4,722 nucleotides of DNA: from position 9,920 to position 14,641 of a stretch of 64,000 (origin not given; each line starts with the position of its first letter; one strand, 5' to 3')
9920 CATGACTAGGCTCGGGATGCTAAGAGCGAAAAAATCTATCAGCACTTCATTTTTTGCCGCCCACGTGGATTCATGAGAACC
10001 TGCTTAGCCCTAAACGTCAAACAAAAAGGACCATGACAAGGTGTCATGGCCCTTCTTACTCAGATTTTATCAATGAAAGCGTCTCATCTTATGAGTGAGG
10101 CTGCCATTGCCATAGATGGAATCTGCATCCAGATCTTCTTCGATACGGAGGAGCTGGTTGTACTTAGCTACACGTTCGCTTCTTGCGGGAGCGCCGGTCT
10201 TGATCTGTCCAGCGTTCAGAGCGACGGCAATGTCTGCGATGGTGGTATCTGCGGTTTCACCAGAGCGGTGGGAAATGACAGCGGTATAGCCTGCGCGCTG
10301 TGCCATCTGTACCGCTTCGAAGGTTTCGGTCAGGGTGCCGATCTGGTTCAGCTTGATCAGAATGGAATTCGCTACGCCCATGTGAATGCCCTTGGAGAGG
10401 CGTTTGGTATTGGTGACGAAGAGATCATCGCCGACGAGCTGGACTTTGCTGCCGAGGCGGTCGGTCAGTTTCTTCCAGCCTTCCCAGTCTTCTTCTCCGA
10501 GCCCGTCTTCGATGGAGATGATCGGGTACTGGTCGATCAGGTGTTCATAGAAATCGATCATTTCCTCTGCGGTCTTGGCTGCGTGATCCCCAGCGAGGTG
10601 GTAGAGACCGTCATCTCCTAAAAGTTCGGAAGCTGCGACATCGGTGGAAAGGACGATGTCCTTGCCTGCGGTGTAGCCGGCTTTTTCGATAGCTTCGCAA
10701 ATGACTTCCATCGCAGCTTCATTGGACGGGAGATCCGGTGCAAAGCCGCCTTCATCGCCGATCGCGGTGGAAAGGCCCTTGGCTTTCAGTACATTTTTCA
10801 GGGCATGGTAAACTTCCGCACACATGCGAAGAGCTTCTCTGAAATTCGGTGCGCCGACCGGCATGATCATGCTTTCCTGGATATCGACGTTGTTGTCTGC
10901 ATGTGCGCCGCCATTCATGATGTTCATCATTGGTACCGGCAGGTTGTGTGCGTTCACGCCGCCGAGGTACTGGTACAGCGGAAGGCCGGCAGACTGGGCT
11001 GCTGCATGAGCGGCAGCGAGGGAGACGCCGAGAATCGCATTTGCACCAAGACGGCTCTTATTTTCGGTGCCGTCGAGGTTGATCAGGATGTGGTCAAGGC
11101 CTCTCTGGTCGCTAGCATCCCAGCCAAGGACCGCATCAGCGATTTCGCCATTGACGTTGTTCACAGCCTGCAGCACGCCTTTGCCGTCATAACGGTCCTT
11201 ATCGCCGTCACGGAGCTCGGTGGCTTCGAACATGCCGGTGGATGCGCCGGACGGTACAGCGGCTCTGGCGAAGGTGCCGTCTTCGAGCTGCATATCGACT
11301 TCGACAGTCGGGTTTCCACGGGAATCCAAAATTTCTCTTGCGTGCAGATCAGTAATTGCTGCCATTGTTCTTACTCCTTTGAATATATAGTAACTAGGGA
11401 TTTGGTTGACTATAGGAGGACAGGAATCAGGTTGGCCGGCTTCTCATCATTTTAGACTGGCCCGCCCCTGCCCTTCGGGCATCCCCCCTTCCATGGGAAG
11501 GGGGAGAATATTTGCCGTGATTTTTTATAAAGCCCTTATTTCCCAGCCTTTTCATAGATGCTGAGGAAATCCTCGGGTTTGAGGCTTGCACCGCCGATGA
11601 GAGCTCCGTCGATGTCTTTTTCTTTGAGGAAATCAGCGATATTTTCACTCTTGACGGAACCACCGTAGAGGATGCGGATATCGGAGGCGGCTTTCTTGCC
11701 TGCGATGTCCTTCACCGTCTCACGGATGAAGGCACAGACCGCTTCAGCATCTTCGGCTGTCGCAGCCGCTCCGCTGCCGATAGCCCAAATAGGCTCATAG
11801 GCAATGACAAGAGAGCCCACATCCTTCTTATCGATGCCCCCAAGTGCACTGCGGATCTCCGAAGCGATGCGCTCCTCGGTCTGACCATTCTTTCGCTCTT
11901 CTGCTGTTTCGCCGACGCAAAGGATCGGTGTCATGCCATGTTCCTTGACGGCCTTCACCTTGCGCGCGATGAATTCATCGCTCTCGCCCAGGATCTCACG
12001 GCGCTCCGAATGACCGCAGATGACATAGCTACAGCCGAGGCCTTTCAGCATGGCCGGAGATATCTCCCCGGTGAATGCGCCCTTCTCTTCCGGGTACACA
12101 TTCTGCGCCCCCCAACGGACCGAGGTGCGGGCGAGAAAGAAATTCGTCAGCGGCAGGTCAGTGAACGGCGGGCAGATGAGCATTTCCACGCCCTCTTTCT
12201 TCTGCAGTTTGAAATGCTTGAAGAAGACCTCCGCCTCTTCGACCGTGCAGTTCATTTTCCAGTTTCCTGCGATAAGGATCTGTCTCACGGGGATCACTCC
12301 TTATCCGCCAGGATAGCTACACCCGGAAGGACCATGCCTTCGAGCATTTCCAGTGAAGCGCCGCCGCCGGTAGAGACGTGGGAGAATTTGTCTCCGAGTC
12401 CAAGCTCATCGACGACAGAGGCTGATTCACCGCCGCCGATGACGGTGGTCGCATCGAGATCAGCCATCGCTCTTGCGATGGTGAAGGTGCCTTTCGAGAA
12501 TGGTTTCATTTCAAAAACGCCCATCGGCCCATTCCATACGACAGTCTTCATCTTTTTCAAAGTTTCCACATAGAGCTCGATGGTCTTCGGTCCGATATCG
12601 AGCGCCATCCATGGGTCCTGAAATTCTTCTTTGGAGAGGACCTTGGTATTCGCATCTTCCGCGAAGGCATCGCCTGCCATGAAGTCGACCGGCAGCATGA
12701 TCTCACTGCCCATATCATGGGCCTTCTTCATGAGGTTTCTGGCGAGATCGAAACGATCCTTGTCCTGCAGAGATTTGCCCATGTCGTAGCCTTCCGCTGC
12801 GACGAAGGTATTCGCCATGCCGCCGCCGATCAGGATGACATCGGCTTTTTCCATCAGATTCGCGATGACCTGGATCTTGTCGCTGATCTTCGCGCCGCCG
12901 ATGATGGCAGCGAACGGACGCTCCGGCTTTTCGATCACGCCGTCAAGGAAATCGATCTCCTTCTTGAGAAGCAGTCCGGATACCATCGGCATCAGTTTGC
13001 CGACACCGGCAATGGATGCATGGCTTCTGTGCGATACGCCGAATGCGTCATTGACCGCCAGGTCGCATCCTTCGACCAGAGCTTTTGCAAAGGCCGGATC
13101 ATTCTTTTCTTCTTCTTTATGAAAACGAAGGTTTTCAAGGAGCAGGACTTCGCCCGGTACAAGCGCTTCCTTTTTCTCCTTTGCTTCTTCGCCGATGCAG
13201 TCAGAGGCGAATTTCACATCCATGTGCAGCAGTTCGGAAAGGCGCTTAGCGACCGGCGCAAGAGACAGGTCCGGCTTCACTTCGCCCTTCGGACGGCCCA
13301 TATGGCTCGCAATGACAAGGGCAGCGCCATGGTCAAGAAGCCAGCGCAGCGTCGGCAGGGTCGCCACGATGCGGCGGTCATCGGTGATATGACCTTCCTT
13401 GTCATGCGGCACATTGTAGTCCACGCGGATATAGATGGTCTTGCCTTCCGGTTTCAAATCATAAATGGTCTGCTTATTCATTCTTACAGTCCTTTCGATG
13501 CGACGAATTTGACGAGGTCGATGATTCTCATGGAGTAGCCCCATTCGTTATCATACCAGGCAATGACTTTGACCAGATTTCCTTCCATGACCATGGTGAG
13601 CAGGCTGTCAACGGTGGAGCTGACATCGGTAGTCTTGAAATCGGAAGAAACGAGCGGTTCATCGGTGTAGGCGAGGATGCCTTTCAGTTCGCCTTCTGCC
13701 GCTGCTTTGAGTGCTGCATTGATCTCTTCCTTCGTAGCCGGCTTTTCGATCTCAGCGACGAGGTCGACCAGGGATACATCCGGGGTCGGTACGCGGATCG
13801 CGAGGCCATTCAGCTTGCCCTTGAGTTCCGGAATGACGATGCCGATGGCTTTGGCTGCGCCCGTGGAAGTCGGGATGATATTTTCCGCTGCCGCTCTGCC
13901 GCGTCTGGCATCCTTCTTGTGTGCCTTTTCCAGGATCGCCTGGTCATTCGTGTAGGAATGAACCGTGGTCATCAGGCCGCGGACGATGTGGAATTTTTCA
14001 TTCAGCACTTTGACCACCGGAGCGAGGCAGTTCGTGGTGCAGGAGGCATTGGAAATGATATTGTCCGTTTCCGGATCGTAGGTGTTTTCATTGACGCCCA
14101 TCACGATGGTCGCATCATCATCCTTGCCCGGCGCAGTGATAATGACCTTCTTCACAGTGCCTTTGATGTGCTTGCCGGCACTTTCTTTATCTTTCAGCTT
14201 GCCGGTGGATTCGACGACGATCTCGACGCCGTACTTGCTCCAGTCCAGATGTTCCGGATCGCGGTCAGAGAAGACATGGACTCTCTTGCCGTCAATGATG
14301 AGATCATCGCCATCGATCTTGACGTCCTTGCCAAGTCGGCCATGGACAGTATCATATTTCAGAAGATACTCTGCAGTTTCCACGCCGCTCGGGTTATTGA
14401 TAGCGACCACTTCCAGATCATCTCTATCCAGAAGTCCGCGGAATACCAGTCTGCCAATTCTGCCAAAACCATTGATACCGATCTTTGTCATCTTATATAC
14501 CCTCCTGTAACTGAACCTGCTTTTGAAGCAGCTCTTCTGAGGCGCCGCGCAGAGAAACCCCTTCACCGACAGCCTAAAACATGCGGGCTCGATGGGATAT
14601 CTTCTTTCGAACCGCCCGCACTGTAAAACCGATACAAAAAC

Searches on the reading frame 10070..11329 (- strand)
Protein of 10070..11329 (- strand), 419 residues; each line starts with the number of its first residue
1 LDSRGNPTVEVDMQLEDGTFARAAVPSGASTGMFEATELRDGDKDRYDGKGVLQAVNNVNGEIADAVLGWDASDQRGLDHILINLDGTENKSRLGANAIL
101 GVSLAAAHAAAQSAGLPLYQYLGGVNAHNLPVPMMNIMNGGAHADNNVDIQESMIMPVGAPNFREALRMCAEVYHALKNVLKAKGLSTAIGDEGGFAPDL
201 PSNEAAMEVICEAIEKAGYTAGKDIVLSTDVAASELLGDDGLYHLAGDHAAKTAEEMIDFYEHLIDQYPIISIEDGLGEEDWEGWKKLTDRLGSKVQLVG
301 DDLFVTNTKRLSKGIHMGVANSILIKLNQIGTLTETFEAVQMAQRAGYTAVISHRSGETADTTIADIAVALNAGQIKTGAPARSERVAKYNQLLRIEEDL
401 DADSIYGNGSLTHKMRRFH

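Call 75: search_protein_families(library=pfam, proteins=[window:10070-11329:-], max_evalue=0.00001)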
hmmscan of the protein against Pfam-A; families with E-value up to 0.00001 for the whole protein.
window:10070-11329:- (419 aa): 2 families
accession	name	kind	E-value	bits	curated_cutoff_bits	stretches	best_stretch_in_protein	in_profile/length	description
PF00113.28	Enolase_C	-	1.6e-130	435.1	21.5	1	128-408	2-289/296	Enolase, C-terminal TIM barrel domain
PF03952.21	Enolase_N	-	2.5e-55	186.7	35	1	1-122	10-131/131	Enolase, N-terminal domain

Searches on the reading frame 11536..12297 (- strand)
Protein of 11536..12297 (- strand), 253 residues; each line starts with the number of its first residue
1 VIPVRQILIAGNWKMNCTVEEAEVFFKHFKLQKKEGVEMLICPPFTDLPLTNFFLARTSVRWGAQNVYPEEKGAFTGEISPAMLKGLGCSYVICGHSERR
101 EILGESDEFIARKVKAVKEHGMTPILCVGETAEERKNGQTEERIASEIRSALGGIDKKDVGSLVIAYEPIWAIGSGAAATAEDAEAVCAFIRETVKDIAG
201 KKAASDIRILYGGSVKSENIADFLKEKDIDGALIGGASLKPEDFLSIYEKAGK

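Call 76: search_protein_families(library=pfam, proteins=[window:11536-12297:-], max_evalue=0.00001)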
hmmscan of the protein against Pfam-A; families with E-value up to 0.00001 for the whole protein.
window:11536-12297:- (253 aa): 1 family
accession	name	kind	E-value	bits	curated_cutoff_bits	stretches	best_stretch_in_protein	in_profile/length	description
PF00121.24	TIM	-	1.3e-94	316.8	20.1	1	8-250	2-244/245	Triosephosphate isomerase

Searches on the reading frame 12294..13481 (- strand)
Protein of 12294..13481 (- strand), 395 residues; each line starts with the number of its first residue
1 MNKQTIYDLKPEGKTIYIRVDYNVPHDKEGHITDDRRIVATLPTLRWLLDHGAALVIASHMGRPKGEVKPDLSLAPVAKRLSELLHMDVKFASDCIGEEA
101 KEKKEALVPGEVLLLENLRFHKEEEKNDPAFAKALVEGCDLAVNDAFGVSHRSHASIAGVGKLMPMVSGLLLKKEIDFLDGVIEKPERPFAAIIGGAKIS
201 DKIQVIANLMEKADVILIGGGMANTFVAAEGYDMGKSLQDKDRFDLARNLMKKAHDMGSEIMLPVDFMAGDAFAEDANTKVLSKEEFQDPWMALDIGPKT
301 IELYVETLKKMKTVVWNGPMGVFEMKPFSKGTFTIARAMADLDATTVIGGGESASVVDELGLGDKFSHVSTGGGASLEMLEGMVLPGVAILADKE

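Call 76: search_protein_families(library=pfam, proteins=[window:12294-13481:-], max_evalue=0.00001)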
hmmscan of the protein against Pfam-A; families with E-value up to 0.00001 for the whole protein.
window:12294-13481:- (395 aa): 1 family
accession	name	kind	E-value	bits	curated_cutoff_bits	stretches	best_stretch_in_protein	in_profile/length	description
PF00162.24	PGK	-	6.5e-155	516.2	27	1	6-382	1-378/379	Phosphoglycerate kinase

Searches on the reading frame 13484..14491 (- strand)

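Call 76: search_protein_families(library=pfam, proteins=[window:13484-14491:-], max_evalue=0.00001)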
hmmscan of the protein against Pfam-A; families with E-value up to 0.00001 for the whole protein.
window:13484-14491:- (335 aa): 2 families
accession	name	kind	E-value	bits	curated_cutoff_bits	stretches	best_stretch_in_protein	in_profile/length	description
PF02800.25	Gp_dh_C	-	6.3e-70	234.3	24.4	1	156-313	1-158/158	Glyceraldehyde 3-phosphate dehydrogenase, C-terminal domain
PF00044.30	Gp_dh_N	-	4.8e-37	126.7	31.7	1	3-101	2-100/101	Glyceraldehyde 3-phosphate dehydrogenase, NAD binding domain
